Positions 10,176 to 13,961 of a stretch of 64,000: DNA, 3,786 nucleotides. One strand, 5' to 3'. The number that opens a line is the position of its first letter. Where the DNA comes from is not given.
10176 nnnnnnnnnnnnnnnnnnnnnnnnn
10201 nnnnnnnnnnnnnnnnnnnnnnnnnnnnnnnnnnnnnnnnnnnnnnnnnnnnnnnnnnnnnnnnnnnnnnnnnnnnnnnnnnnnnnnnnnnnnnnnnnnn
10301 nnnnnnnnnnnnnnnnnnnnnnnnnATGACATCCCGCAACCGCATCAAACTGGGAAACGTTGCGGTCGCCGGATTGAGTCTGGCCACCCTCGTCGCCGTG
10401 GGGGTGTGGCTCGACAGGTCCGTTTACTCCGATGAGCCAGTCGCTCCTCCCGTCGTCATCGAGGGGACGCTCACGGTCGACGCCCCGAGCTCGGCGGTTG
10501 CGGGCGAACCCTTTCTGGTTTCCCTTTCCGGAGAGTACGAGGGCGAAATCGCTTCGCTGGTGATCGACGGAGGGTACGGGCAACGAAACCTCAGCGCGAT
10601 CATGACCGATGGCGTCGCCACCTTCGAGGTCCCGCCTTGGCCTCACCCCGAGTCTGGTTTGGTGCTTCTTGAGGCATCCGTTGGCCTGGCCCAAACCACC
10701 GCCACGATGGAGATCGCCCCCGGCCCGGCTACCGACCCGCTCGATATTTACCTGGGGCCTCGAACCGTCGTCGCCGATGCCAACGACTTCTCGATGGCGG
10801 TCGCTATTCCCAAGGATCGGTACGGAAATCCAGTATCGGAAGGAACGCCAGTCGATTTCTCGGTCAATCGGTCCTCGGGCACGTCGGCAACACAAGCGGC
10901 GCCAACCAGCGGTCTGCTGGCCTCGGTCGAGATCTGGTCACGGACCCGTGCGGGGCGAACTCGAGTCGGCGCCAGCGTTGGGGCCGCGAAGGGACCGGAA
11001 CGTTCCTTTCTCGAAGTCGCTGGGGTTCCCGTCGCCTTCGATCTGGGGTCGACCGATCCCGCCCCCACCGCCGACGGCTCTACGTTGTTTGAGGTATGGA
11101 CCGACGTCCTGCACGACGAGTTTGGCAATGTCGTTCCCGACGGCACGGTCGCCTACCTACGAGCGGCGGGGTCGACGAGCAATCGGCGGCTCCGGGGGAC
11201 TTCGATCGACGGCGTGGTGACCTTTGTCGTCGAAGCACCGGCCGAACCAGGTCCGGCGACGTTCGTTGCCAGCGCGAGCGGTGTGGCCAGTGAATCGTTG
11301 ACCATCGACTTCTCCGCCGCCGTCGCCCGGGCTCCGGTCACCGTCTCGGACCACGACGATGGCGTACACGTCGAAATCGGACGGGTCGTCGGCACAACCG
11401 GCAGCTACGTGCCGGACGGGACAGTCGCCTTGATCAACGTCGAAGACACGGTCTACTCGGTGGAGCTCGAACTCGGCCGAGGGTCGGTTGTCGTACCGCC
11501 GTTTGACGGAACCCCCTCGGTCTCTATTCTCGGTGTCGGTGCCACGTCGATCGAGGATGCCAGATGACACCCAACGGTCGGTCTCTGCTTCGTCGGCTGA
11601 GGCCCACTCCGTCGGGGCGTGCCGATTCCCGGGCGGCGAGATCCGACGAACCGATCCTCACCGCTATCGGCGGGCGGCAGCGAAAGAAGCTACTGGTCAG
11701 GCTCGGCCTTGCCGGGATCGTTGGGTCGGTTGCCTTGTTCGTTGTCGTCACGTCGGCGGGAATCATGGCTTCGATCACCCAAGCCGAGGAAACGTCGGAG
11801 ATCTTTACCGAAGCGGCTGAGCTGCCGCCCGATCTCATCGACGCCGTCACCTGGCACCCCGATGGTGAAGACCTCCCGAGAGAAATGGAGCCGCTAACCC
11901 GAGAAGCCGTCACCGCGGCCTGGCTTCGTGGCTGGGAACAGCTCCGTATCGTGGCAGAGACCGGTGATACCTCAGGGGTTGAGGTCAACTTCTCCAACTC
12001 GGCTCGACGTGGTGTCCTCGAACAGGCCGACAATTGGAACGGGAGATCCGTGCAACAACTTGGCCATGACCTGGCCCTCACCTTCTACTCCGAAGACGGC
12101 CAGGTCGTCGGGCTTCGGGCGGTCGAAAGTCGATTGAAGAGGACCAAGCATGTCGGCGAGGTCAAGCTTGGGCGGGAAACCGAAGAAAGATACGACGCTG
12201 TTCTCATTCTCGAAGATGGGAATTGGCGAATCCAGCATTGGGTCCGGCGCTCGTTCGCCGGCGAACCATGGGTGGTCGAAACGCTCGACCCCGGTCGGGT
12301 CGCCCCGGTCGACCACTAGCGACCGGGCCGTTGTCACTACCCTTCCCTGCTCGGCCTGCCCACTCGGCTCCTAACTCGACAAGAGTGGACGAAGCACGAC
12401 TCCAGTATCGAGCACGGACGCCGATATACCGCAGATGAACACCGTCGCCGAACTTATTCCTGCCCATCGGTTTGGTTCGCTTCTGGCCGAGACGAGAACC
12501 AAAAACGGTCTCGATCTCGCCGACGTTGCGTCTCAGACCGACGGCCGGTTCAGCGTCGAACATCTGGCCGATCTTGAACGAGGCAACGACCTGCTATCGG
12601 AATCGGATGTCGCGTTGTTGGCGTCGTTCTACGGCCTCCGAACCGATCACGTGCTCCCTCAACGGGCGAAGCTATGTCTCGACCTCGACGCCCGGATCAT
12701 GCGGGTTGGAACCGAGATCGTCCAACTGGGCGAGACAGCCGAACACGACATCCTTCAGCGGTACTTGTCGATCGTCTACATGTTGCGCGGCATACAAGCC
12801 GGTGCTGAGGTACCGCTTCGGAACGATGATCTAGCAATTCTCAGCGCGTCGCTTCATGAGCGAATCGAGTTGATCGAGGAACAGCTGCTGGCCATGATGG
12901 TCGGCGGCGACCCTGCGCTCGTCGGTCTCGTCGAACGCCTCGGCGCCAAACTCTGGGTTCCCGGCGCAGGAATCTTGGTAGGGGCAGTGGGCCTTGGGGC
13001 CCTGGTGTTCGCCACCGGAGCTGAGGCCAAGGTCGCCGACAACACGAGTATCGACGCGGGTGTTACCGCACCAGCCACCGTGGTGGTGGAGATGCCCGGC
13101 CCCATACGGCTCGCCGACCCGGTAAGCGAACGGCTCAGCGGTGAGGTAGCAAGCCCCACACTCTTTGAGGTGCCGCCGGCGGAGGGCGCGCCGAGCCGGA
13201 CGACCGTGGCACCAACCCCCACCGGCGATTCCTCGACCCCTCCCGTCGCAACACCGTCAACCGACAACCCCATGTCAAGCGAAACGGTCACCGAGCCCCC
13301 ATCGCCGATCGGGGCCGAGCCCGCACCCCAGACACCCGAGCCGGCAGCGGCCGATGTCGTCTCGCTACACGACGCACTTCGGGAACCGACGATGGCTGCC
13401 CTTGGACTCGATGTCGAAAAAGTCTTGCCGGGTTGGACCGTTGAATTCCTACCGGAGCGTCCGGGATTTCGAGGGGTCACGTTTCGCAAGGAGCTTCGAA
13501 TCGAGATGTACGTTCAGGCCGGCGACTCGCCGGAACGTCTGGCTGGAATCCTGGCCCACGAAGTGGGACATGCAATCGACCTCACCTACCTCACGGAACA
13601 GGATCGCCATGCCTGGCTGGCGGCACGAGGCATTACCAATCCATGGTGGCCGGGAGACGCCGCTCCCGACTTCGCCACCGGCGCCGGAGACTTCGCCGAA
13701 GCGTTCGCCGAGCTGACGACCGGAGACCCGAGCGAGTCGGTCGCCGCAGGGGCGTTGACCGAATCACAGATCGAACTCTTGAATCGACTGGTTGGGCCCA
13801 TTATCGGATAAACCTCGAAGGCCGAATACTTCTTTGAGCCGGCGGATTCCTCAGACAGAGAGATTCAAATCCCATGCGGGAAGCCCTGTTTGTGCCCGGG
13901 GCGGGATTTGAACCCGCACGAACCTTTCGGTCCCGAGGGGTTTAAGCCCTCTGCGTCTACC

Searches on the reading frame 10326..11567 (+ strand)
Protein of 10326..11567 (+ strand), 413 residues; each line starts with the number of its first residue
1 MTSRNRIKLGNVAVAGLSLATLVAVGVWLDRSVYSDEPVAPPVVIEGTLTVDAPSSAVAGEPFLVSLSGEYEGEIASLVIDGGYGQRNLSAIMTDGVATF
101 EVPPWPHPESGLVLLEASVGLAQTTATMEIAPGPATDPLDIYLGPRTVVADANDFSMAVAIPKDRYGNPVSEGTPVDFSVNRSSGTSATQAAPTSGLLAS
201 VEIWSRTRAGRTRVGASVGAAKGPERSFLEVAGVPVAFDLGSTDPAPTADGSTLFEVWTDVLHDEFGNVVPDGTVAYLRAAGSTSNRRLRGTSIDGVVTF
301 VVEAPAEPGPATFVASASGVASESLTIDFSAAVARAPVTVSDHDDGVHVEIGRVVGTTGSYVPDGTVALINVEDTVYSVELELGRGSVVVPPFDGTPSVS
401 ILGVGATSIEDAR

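Call 9: search_protein_families(library=pfam, proteins=[window:10326-11567:+], max_evalue=0.01)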
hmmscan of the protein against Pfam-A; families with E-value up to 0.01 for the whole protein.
window:10326-11567:+ (413 aa): 2 families
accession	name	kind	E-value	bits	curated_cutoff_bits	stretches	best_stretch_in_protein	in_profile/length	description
PF02369.22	Big_1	-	3.2e-09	37.2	34.9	2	146-220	9-83/93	Bacterial Ig-like domain (group 1)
PF09134.16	Invasin_D3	-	4.8e-08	33.9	33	1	249-331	16-97/98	Invasin, domain 3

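Call 37: search_protein_families(library=ncbifam, proteins=[window:10326-11567:+], max_evalue=0.001)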
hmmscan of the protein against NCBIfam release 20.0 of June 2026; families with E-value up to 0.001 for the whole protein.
window:10326-11567:+ (413 aa): 0 families

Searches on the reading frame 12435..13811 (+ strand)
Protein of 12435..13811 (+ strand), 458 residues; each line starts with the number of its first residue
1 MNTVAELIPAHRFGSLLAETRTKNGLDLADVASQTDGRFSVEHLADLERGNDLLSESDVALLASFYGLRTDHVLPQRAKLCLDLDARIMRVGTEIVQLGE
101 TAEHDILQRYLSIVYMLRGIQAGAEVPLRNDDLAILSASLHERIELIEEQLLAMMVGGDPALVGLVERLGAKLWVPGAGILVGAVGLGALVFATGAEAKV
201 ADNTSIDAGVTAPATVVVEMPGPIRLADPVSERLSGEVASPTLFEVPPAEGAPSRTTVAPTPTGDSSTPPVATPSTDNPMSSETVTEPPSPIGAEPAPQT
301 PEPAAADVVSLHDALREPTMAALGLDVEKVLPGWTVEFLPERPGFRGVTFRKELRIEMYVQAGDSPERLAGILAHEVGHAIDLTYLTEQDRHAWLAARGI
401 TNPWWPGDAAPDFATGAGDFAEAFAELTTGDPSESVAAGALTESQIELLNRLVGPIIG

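Call 52: search_protein_families(library=pfam, proteins=[window:12435-13811:+], max_evalue=0.001)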
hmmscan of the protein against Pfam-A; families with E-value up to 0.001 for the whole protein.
window:12435-13811:+ (458 aa): 1 family
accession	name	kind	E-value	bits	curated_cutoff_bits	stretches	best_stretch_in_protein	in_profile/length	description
PF13560.12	HTH_31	-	5.9e-07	30.1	27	1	12-70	1-57/64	Helix-turn-helix domain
